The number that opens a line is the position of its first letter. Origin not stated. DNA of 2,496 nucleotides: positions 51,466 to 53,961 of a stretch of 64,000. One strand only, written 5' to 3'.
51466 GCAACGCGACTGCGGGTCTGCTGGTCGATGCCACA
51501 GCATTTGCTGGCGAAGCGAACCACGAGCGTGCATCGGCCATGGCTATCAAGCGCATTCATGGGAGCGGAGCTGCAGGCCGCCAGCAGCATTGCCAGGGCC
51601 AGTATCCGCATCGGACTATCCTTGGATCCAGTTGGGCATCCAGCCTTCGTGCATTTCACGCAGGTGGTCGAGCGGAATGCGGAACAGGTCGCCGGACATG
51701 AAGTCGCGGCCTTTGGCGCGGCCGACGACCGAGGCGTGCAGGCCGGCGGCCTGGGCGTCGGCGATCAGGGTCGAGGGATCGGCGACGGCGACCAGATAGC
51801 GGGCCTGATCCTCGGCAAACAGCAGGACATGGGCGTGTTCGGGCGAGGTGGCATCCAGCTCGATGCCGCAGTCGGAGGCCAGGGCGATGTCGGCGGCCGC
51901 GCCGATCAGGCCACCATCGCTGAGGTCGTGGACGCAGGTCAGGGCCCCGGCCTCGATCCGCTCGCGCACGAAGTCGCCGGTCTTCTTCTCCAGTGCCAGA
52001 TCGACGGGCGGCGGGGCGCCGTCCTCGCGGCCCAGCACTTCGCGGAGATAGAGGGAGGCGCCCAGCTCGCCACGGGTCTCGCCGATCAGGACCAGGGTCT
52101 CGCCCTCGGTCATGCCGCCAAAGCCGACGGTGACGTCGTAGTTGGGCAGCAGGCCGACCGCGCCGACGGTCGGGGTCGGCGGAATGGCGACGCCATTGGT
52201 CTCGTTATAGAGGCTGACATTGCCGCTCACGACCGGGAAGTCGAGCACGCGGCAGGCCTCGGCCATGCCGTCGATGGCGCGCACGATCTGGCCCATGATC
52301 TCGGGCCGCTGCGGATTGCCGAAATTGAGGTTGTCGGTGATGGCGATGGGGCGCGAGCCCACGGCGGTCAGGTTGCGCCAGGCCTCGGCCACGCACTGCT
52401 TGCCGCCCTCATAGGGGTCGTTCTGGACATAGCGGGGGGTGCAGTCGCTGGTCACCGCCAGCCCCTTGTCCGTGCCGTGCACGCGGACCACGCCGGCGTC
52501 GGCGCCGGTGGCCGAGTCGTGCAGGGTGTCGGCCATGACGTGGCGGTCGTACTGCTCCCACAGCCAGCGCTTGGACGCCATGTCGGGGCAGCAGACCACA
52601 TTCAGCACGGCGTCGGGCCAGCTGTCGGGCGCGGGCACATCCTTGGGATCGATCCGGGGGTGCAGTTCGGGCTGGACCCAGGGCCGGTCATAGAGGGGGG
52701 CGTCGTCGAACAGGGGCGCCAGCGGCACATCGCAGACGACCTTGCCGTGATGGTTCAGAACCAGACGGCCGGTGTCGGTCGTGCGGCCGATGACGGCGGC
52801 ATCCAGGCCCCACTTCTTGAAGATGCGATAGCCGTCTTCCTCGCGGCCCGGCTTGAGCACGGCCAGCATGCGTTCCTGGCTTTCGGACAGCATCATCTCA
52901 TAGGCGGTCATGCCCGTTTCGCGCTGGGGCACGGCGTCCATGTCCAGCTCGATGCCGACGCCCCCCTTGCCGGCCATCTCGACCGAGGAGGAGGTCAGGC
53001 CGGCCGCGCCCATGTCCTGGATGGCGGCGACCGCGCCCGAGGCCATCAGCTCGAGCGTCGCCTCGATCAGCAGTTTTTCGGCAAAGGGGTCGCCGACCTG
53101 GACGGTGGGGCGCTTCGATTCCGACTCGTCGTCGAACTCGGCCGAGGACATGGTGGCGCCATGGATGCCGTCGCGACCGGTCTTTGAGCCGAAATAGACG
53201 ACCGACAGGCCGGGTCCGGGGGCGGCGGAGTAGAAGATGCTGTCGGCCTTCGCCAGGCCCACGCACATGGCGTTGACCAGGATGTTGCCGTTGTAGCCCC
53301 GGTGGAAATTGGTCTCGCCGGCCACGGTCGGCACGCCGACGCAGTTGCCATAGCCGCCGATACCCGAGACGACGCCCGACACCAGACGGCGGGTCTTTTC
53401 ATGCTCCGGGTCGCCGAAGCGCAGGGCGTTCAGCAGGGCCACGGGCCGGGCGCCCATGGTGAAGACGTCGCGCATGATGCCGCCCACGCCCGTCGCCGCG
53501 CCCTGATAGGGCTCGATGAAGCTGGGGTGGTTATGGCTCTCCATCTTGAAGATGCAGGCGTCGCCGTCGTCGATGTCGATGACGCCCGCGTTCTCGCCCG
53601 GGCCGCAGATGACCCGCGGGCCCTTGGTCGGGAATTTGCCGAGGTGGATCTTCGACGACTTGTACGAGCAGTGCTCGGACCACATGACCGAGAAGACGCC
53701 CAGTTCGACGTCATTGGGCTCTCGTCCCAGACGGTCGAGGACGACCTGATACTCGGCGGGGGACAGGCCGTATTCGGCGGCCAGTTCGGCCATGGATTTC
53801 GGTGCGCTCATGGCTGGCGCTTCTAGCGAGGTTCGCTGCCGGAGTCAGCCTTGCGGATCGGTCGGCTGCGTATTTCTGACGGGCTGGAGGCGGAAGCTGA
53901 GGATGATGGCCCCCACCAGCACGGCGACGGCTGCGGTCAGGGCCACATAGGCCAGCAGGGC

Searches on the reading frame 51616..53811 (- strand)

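Call 8: search_protein_families(library=pfam, proteins=[window:51616-53811:-], max_evalue=0.001)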
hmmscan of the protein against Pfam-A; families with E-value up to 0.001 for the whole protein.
window:51616-53811:- (731 aa): 3 families
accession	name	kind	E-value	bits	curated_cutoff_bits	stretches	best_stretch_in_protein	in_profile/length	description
PF02769.27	AIRS_C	-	1.1e-60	204.7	23.1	2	200-352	2-153/156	AIR synthase related protein, C-terminal domain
PF00586.29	AIRS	-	6e-55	184.9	24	2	72-186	1-111/112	AIR synthase related protein, N-terminal domain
PF18072.6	FGAR-AT_linker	-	4.6e-16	59.5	26.6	1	11-51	7-50/50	Formylglycinamide ribonucleotide amidotransferase linker domain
